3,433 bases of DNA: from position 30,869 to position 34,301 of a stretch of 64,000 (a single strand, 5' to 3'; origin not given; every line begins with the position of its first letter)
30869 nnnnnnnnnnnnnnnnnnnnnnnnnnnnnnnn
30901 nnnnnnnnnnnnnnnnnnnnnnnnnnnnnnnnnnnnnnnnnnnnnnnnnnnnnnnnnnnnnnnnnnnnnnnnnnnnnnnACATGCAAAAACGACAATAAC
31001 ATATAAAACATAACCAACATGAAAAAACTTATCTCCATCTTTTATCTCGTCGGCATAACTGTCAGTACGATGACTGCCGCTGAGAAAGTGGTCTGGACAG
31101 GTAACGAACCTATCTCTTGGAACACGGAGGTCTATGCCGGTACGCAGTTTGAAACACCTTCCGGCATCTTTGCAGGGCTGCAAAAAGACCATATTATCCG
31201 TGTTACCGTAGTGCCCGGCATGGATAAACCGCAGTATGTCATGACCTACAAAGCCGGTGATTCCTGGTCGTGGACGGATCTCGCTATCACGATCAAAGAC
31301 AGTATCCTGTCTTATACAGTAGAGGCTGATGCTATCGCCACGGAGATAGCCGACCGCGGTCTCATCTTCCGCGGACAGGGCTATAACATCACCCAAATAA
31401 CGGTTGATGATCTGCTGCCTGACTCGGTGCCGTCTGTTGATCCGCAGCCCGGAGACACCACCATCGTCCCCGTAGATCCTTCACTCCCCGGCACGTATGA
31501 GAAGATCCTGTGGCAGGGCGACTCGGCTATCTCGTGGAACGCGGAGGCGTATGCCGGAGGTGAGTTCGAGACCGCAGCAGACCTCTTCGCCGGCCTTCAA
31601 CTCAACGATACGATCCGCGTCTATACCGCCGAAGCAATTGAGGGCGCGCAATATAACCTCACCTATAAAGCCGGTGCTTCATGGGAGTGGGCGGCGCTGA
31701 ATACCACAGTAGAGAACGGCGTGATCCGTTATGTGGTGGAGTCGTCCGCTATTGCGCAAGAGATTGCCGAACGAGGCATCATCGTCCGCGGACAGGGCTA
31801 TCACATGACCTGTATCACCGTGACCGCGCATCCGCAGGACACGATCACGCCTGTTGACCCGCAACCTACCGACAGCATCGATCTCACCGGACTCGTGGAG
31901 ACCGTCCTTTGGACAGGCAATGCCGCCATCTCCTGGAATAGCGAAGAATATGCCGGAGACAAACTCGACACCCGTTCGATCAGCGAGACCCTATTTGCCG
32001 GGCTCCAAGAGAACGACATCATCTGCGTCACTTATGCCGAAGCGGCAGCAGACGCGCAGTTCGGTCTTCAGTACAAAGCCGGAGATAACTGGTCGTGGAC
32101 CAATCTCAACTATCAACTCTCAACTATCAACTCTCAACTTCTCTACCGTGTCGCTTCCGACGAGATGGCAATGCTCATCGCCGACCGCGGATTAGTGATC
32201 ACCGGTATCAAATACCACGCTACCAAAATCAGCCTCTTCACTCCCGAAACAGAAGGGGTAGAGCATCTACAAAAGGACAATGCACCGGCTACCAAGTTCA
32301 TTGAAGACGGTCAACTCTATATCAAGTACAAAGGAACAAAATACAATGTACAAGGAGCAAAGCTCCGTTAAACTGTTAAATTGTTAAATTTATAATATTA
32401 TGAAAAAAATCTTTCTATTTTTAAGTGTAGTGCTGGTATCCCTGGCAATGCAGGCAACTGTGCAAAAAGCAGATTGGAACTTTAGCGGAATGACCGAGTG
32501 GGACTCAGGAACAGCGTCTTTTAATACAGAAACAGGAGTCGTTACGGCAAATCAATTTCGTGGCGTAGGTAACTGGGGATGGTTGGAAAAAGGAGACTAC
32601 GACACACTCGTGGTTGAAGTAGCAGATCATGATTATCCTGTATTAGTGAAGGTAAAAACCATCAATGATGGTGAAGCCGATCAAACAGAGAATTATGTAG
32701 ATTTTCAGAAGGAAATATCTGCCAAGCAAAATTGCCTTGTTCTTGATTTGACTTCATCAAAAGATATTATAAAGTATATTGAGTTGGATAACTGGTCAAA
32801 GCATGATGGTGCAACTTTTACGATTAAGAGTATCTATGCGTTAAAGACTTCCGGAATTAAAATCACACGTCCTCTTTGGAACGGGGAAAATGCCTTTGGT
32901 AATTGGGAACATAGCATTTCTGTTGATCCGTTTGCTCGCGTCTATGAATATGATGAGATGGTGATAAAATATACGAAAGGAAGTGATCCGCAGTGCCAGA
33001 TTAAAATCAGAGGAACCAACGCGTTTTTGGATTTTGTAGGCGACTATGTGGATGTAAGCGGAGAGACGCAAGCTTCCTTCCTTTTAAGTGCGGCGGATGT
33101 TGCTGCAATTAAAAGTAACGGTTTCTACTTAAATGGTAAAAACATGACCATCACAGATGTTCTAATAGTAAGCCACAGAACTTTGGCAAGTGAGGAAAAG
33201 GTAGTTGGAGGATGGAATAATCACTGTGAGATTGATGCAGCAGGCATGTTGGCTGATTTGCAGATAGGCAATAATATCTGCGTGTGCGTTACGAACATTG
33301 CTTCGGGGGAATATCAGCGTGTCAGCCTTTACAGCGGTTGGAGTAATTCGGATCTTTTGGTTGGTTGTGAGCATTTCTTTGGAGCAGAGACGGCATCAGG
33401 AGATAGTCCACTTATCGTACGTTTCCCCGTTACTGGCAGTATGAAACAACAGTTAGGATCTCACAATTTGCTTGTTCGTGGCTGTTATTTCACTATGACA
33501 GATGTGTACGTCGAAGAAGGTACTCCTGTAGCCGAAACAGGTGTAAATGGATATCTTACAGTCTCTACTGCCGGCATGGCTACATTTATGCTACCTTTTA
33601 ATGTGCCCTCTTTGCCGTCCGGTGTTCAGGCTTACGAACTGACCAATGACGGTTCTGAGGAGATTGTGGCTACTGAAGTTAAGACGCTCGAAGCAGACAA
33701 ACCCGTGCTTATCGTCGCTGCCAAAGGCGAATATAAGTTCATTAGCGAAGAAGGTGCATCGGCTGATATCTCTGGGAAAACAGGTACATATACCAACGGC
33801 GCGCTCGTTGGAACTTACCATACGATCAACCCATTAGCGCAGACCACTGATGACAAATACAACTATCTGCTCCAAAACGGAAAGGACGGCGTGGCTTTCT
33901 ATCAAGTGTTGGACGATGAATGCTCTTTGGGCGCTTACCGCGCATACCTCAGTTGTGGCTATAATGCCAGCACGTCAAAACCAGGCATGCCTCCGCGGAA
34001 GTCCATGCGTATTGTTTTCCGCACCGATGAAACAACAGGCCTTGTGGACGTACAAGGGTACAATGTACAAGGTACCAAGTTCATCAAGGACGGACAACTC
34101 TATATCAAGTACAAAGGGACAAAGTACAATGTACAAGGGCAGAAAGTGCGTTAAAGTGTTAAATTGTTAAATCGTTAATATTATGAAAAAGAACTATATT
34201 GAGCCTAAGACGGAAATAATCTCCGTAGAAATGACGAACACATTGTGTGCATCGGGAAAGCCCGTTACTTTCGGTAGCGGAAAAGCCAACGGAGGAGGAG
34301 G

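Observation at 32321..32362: One GTACAAR array family encodes C-terminal tails in one orientation and signal peptides in the other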

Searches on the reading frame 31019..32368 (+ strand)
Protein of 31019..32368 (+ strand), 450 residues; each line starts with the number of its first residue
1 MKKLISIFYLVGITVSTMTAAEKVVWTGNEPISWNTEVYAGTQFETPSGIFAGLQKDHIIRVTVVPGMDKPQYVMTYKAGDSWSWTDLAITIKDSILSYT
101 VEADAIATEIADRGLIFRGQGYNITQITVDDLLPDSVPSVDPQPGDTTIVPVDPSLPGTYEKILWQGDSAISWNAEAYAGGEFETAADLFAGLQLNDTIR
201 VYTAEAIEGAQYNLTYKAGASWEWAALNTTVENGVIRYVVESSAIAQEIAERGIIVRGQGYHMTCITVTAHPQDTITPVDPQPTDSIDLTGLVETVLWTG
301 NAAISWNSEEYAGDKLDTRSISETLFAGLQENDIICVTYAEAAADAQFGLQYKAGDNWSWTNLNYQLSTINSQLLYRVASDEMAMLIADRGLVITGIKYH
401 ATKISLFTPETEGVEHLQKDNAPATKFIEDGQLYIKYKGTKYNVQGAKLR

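Call 10: search_protein_families(library=pfam, proteins=[window:31019-32368:+], max_evalue=1)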
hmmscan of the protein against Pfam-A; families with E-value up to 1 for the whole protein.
window:31019-32368:+ (450 aa): 2 families
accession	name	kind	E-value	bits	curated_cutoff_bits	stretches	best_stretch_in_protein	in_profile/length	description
PF14741.12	GH114_assoc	-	0.17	12.5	22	0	74-100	77-103/126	N-terminal glycosyl-hydrolase-114-associated domain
PF23939.1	DUF7274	-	0.19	12.1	24.5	0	340-367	23-50/75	Domain of unknown function (DUF7274)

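Call 11: search_protein_families(library=ncbifam, proteins=[window:31019-32368:+], max_evalue=1)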
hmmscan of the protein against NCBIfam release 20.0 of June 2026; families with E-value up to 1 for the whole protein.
window:31019-32368:+ (450 aa): 3 families
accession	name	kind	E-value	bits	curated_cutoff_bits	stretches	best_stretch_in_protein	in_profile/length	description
NF040519.1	Sbal_3080_fam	subfamily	0.00051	20.4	80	0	198-226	57-86/136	Sbal_3080 family lipoprotein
NF008028.1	PRK10759.1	equivalog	0.0086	16.3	117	1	41-101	42-101/106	YfiM family lipoprotein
NF038029.1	LP_plasma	domain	0.16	12.5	24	1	1-21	1-21/24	lipoprotein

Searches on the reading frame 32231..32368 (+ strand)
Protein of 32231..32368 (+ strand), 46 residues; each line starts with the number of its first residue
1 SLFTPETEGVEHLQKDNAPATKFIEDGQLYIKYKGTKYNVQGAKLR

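Call 12: search_protein_families(library=pfam, proteins=[window:32231-32368:+], max_evalue=10)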
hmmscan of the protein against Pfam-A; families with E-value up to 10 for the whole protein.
seq(46 aa): 0 families

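Call 13: search_protein_families(library=ncbifam, proteins=[window:32231-32368:+], max_evalue=10)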
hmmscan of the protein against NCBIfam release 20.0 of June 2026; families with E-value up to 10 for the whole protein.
seq(46 aa): 0 families

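Call 19: find_homologous_proteins(query=window:32231-32368:+, max_evalue=10)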
Query seq(46 aa): no candidate shares three 5-residue words with the query. No homologue found.
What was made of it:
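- Tried and rejected: A 46-aa tail query found no word-sharing candidate (call 19), which cost one of the three homologue searches.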

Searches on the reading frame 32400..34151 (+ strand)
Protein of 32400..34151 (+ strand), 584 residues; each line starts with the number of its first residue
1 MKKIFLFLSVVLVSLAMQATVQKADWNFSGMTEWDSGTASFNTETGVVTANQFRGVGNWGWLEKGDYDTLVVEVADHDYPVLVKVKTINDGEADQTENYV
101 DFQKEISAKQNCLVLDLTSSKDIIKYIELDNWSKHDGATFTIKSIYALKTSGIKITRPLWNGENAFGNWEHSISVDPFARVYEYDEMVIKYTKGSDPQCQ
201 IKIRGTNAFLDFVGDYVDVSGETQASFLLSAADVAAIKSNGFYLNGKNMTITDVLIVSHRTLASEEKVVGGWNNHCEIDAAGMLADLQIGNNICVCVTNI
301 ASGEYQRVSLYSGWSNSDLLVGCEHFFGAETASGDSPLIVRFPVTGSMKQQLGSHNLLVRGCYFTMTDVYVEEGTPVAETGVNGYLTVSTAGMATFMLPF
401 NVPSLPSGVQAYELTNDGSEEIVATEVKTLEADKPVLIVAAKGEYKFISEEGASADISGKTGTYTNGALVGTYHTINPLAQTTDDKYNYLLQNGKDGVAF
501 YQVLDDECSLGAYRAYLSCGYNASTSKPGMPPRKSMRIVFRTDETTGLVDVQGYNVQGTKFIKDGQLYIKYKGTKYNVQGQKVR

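Call 10: search_protein_families(library=pfam, proteins=[window:32400-34151:+], max_evalue=1)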
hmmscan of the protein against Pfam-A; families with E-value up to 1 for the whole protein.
window:32400-34151:+ (584 aa): 1 family
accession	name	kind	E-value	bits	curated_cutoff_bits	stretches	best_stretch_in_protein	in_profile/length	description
PF11041.13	DUF2612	-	0.096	13.1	23.5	1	54-117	79-143/181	Protein of unknown function (DUF2612)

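Call 11: search_protein_families(library=ncbifam, proteins=[window:32400-34151:+], max_evalue=1)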
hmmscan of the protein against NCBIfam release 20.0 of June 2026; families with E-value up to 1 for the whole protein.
window:32400-34151:+ (584 aa): 0 families

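Call 23: find_homologous_proteins(query=window:32400-34151:+, max_evalue=0.001)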
Query window:32400-34151:+ (584 aa): 323 proteins with E <= 0.001 among 8000 candidates; the best 120 are listed.
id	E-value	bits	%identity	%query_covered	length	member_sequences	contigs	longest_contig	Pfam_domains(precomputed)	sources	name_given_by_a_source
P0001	0.0e+0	1337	100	100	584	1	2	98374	-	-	-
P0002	1.7e-280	950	73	100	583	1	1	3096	-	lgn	-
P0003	1.4e-272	923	71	100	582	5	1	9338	-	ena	-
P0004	2.2e-267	906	73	100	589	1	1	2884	-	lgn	-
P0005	2.1e-264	896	70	100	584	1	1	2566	-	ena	-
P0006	1.1e-259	881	69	100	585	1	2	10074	-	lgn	-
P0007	9.9e-256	868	71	100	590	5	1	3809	-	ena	-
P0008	6.6e-207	707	57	100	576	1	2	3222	-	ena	-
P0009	1.4e-204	699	56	99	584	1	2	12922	-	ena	-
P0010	4.1e-194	664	56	99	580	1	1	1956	-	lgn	-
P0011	2.4e-189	649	55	100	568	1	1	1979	-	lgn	-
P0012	1.7e-183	629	54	100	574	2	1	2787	-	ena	-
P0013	7.6e-183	627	52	100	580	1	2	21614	-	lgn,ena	-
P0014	5.5e-182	624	52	100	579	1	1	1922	-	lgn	-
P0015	1.1e-181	623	53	100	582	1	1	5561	-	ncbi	-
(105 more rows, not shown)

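Call 28: find_related_loci(query=A1, collection=genome_contigs, flank=10000)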
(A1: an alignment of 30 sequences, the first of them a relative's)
Query A1 (584 aa) in genome_contigs; peptide patterns used: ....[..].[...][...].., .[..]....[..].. (x = any residue, [..] = any of these).
58 stretches matched a pattern; 14 encode a relative of the query (tblastn E <= 1e-3); 14 distinct loci.
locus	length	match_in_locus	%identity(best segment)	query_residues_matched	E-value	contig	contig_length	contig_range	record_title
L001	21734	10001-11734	44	1-584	6e-132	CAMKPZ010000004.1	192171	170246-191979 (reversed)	MAG: uncultured Bacteroidales bacterium isolate SRR12081301_bin.65_metaWRAP_v1.3_MAG genome assembly, contig: ERZ1228976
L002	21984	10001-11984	46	59-584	3e-127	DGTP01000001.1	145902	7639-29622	MAG TPA_asm: Bacteroidales bacterium UBA4333 UBA4333_contig_605, whole genome shotgun sequence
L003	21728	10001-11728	43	1-584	3e-126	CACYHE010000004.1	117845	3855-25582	MAG: uncultured Bacteroidales bacterium isolate RUG11936 genome assembly, contig: RUG11936_asm_4, whole genome shotgun s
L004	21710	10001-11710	41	1-584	4e-119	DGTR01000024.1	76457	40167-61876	MAG TPA_asm: Bacteroidales bacterium UBA4331 UBA4331_contig_978, whole genome shotgun sequence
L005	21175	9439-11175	42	1-584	2e-115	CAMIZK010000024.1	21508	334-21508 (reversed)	MAG: uncultured Bacteroidales bacterium isolate SRR12081303_bin.35_metaWRAP_v1.3_MAG genome assembly, contig: ERZ1228976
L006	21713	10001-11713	39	1-584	1e-111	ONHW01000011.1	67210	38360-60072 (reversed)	uncultured Bacteroidales bacterium isolate RUG324 genome assembly, contig: scaffold_204, whole genome shotgun sequence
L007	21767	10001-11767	41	1-584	6e-109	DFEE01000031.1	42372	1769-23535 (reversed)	MAG TPA_asm: Bacteroidales bacterium UBA3810 UBA3810_contig_2266, whole genome shotgun sequence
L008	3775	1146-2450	44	157-584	1e-99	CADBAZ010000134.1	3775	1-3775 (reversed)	MAG: uncultured Bacteroidales bacterium isolate RUG13802 genome assembly, contig: RUG13802_asm_134, whole genome shotgun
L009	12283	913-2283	43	148-584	1e-92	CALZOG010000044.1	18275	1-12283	MAG: uncultured Bacteroidales bacterium isolate SRR5976185_bin.26_metaWRAP_v1.3_MAG genome assembly, contig: ERZ8810616.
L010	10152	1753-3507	38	1-584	8e-102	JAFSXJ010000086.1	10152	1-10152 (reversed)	MAG: Paludibacteraceae bacterium isolate RGIG3560 Goat_Rumen.Co__c1681237, whole genome shotgun sequence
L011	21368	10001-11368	43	157-584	8e-89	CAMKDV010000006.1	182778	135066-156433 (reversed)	MAG: uncultured Bacteroidales bacterium isolate SRR12081303_bin.68_metaWRAP_v1.3_MAG genome assembly, contig: ERZ1228976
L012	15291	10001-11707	45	141-584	3e-79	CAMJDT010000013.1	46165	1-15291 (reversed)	MAG: uncultured Bacteroidales bacterium isolate SRR12081299_bin.64_metaWRAP_v1.3_MAG genome assembly, contig: ERZ1228977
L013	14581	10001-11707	38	2-584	2e-106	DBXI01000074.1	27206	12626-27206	MAG TPA_asm: Bacteroidales bacterium UBA1216 UBA1216_contig_43079, whole genome shotgun sequence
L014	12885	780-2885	31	2-584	1e-62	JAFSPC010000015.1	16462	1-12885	MAG: Paludibacteraceae bacterium isolate RGIG3345 Goat_Reticulum-6__c59882, whole genome shotgun sequence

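Call 75: find_encoding_contigs(protein=P0001, flank=1000, max_places=3)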
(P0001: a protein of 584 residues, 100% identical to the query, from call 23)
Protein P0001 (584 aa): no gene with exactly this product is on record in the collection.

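Call 76: predict_structure(alignment_id=A1)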
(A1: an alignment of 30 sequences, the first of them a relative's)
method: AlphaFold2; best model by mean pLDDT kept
length: 584 residues; sequences in the alignment: 30
mean_pLDDT: 71.9   pTM: 0.60
mean pLDDT of the five models: 71.9, 69.1, 68.0, 65.1, 64.0
residues with pLDDT >= 90: 119; 70-90: 274; 50-70: 68; < 50: 123
segments of 3 or more residues with pLDDT < 50: 1-19, 457-539, 541-557
pLDDT, mean of each block of 10 residues (from residue 1): 34 37 78 85 91 89 77 93 89 79 89 84 87 95 88 81 88 88 89 92 90 86 89 89 94 89 78 82 75 88 82 78 81 75 84 84 87 73 73 66 89 62 73 72 82 55 31 31 25 29 31 31 37 39 39 47 65 62 55
secondary structure, 60 per line:
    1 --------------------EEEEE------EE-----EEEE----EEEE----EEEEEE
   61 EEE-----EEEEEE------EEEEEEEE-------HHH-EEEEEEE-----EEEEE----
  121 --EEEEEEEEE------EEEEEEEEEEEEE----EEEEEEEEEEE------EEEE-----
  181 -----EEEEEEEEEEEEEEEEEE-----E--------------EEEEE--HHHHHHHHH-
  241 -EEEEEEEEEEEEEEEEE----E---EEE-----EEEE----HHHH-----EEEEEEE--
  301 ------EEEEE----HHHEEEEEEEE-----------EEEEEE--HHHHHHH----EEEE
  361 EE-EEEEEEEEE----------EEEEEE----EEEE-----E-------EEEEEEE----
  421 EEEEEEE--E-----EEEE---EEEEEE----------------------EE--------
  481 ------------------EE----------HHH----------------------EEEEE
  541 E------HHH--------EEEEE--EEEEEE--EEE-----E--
elements in order: E21-25 E39-42 E47-50 E55-63 E69-74 E81-88 E100-106 E112-116 E123-131 E138-150 E155-165 E172-175 E186-203 E224-228 H231-239 E242-258 E267-269 E275-278 H283-286 E292-298 E307-311 E319-326 E338-343 H346-352 E357-362 E364-372 E383-388 E393-396 E410-416 E421-427 E436-439 E443-448 E536-541 E559-563 E566-571 E574-576
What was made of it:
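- On T9SS C-terminal domain (TIGR04183 / TIGR04131): Only three short strands (559-576) are predicted, at pLDDT 55-65 (call 76).
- Closest known: T9SS C-terminal sorting domains. Different: The AF2 model gives a short beta-meander at pLDDT 55-65 after a disordered stretch, not a beta-sandwich of about 80 residues (call 76).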

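Call 79: fold_search(model_id=the predicted structure, library=pdb)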
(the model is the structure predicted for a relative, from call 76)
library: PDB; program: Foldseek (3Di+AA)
matches with E <= 10: 1223; with E <= 0.001: 23
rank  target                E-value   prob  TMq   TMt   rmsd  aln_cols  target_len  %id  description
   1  2e26_A                2.6e-06  1.00  0.15  0.13  22.9       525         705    9  Crystal structure of two repeat fragment of reelin (released 2007-05-22)
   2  5b4x_C                4.3e-06  0.99  0.13  0.11  22.2       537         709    8  Crystal structure of the ApoER2 ectodomain in complex with the Reelin R56 fragment (released 2017-04-26)
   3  9qxq                  1.9e-04  0.89  0.13  0.08  28.8       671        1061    7  native structure of full-length pesticidal protein Cry1Ca18 at pH9, from crystals formed in vivo (released 2026-02-11)
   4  5xnr                  2.4e-04  0.96  0.17  0.24  19.7       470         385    8  Truncated AlyQ with CBM32 and alginate lyase domains (released 2018-06-13)
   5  8w7n                  2.8e-04  0.57  0.12  0.08  32.9       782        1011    7  Crystal structure of the in-cell Cry1Aa purified from Bacillus thuringiensis (released 2024-03-06)
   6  5x7o_A                3.0e-04  0.97  0.16  0.08  22.8       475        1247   10  Crystal structure of Paenibacillus sp. 598K alpha-1,6-glucosyltransferase (released 2017-07-26)
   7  7kwb_A                3.3e-04  0.77  0.12  0.16  21.9       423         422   12  Surface glycan-binding protein B from Bacteroides thetaiotaomicron (released 2021-02-17)
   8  6e57_D                3.5e-04  0.99  0.17  0.23  21.9       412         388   10  Bacteroides ovatus mixed-linkage glucan utilization locus (MLGUL) SGBP-B in complex with mixed-linkage heptasaccharide (released 2019-05-29)
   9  8ayr_A                3.9e-04  0.91  0.14  0.12  19.3       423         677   10  Sialidases and Fucosidases of Akkermansia muciniphila are key for rapid growth on colonic mucin and nutrient sharing a (released 2023-03-01)
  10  4w8j                  3.9e-04  0.89  0.13  0.08  28.8       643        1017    7  Structure of the full-length insecticidal protein Cry1Ac reveals intriguing details of toxin packaging into in vivo form (released 2014-09-17)
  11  4m00_A                3.9e-04  0.69  0.14  0.16  26.4       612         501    8  Crystal structure of the ligand binding region of staphylococcal adhesion SraP (released 2014-06-18)
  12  5a58_A                4.3e-04  0.72  0.13  0.08  20.6       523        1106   12  The structure of GH101 D764N mutant from Streptococcus pneumoniae TIGR4 in complex with serinyl T-antigen (released 2015-09-02)
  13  4h3w_B                4.7e-04  0.98  0.13  0.22  21.6       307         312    7  Crystal structure of a putative secreted protein (BDI_1231) from Parabacteroides distasonis ATCC 8503 at 2.00 A resolu (released 2012-11-14)
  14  4h3w_A                4.7e-04  0.98  0.13  0.22  21.8       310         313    8  Crystal structure of a putative secreted protein (BDI_1231) from Parabacteroides distasonis ATCC 8503 at 2.00 A resolu (released 2012-11-14)
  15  6e9b_D                5.8e-04  0.99  0.16  0.24  18.2       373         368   11  Bacteroides ovatus mixed-linkage glucan utilization locus (MLGUL) SGBP-B in complex with mixed-linkage heptasaccharide (released 2019-05-15)
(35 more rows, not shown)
